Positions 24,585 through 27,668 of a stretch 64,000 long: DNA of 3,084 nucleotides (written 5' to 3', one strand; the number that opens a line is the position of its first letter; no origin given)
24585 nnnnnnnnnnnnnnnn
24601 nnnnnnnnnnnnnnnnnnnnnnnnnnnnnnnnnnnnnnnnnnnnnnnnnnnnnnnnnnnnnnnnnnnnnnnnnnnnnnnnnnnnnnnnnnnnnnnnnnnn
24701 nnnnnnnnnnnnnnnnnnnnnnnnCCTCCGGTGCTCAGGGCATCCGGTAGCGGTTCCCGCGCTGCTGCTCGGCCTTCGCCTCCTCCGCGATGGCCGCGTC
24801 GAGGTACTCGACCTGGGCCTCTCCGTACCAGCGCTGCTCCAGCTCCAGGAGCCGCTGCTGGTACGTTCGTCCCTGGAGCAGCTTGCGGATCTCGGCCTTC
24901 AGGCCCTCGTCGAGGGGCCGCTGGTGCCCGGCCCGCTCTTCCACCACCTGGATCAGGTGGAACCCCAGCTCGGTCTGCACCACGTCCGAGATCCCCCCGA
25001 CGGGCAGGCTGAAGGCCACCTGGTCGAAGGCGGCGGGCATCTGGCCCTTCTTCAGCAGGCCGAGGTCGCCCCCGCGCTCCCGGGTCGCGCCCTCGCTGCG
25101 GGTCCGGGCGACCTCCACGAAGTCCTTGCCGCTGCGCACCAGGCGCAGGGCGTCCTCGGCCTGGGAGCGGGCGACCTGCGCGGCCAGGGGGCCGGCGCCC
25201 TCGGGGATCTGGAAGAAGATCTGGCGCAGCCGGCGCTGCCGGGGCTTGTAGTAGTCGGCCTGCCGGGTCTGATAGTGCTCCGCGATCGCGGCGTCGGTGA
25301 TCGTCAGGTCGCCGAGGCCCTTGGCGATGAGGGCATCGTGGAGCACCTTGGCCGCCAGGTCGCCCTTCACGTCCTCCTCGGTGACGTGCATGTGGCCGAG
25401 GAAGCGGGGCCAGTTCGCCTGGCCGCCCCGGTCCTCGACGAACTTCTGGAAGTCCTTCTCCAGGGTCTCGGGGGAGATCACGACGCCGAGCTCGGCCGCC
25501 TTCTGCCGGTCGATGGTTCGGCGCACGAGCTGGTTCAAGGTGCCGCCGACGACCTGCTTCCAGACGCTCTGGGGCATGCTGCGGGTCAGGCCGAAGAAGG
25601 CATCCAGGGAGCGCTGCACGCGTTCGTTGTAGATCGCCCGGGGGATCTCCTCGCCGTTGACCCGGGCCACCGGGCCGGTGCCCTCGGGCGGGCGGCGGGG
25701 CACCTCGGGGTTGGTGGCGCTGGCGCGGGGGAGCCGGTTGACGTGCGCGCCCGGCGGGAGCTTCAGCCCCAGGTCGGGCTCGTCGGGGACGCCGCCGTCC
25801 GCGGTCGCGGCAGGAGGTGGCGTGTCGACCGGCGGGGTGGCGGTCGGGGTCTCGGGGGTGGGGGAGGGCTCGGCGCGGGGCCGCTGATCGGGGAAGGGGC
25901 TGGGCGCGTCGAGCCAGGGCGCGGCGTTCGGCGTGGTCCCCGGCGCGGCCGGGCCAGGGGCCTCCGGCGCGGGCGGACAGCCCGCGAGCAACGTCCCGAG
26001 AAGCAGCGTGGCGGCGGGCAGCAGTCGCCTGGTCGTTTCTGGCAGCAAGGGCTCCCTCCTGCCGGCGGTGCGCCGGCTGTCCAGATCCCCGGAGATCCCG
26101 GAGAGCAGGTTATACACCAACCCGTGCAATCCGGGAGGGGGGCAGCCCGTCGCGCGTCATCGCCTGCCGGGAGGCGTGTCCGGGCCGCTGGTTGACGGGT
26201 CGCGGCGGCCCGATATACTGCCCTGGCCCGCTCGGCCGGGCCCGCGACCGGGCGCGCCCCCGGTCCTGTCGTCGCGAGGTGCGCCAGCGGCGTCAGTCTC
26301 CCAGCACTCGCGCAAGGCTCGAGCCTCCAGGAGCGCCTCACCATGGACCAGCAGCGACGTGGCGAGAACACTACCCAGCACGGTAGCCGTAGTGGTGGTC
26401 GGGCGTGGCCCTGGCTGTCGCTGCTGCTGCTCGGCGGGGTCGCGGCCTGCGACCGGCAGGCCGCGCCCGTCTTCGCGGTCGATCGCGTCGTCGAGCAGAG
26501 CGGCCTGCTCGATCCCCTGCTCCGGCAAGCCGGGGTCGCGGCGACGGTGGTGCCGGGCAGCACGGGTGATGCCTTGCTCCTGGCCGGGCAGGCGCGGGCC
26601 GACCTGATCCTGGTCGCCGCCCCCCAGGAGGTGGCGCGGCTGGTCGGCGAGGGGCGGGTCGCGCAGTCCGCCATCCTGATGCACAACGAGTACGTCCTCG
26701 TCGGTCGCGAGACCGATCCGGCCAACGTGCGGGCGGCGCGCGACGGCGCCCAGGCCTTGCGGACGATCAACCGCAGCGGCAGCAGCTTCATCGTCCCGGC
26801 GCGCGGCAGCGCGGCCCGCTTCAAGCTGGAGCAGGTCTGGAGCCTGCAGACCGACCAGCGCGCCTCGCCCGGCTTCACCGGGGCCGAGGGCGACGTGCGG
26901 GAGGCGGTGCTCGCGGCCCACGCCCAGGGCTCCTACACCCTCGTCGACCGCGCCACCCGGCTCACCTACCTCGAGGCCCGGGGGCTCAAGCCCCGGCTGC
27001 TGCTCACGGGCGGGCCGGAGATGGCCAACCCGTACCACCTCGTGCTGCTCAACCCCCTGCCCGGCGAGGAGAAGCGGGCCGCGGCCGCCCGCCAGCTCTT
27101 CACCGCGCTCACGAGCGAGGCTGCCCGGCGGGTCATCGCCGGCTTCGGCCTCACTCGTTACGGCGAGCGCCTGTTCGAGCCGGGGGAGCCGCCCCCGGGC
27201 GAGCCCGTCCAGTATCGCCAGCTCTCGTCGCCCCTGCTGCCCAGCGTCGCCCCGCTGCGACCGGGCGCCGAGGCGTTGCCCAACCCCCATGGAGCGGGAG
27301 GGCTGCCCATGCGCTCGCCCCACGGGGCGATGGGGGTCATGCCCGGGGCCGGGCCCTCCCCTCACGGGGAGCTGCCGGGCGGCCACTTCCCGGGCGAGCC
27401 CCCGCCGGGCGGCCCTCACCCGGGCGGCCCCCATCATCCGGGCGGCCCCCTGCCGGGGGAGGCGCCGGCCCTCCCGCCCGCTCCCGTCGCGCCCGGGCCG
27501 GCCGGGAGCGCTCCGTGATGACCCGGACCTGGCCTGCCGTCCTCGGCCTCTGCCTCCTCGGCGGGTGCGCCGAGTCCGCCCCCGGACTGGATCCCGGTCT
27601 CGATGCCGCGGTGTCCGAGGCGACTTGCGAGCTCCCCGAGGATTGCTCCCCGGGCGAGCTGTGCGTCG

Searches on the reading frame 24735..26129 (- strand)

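Call 5: search_protein_families(library=pfam, proteins=[window:24735-26129:-], max_evalue=0.01)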
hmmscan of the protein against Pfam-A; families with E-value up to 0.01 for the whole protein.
window:24735-26129:- (464 aa): 5 families
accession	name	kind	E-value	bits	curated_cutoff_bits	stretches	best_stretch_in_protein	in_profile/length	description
PF00639.27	Rotamase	-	2.2e-20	73.9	21.7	1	304-395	2-95/97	PPIC-type PPIASE domain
PF13616.12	Rotamase_3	-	3.1e-19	70.1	22.5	1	296-398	13-115/116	PPIC-type PPIASE domain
PF13145.12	Rotamase_2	-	1.2e-15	58.8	27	1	277-408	1-118/121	PPIC-type PPIASE domain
PF13624.11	SurA_N_3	-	1.4e-07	31.9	27.2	1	151-263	38-157/162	SurA-like N-terminal domain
PF13623.11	SurA_N_2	-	3.6e-07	30.6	28.5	1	152-228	41-120/145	SurA-like N-terminal domain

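Call 6: search_protein_families(library=ncbifam, proteins=[window:24735-26129:-], max_evalue=0.01)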
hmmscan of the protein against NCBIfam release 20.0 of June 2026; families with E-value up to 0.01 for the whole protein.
window:24735-26129:- (464 aa): 10 families
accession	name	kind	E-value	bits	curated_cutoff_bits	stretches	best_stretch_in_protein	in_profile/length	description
NF000809.0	PRK00059.1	equivalog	2.3e-23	83.2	303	1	189-444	81-332/336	peptidylprolyl isomerase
TIGR02933.1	nifM_nitrog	equivalog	5e-14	52.8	168.2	1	209-426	34-249/256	nitrogen fixation protein NifM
NF002827.0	PRK03002.1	equivalog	1.4e-12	47.2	343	1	326-420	152-244/285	peptidylprolyl isomerase PrsA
NF011969.0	PRK15441.1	equivalog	2.1e-12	47.3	127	1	324-396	18-90/93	peptidylprolyl isomerase PpiC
NF002824.0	PRK02998.1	subfamily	3.9e-12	46.1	360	1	330-441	154-259/283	peptidylprolyl isomerase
NF002846.0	PRK03095.1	equivalog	1.4e-11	44.4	361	1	332-424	154-245/287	peptidylprolyl isomerase PrsA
NF008054.0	PRK10788.1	equivalog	4.3e-11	42.2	493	1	273-430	244-389/626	peptidylprolyl isomerase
NF008038.0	PRK10770.1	equivalog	7.4e-07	28.3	394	1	317-403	300-388/431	peptidylprolyl isomerase SurA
NF003356.0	PRK04405.1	subfamily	0.00014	21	339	1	321-399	155-237/299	peptidylprolyl isomerase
NF041620.1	MXAN_5187_fam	hypoth_equivalog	0.0038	17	200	1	52-166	384-505/601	MXAN_5187 family protein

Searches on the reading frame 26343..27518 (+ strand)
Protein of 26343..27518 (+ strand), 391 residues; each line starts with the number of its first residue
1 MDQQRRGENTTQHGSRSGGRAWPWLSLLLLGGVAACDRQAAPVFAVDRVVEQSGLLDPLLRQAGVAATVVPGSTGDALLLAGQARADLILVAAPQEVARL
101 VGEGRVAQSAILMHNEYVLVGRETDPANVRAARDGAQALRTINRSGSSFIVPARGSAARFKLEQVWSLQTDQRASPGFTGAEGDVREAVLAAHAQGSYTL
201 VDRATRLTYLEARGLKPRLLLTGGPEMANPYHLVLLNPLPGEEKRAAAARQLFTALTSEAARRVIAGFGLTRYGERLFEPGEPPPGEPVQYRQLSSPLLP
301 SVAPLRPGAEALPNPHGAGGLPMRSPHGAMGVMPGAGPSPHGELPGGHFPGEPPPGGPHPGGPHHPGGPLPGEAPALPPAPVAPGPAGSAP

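Call 5: search_protein_families(library=pfam, proteins=[window:26343-27518:+], max_evalue=0.01)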
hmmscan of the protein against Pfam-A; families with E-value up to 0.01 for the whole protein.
window:26343-27518:+ (391 aa): 2 families
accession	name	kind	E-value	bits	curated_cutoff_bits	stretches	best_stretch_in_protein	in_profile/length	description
PF13531.11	SBP_bac_11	-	1.4e-06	28.7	25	1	64-270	25-226/227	Bacterial extracellular solute-binding protein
PF12849.12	PBP_like_2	-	0.0011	19.3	27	1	61-212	33-207/267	PBP superfamily domain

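Call 6: search_protein_families(library=ncbifam, proteins=[window:26343-27518:+], max_evalue=0.01)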
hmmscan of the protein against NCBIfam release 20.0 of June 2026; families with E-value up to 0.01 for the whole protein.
window:26343-27518:+ (391 aa): 1 family
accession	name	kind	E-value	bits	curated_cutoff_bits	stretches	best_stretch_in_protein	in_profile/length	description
NF041772.1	tung_bind_TupA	equivalog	5.2e-13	49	400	1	44-278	19-258/266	tungstate ABC transporter substrate-binding protein TupA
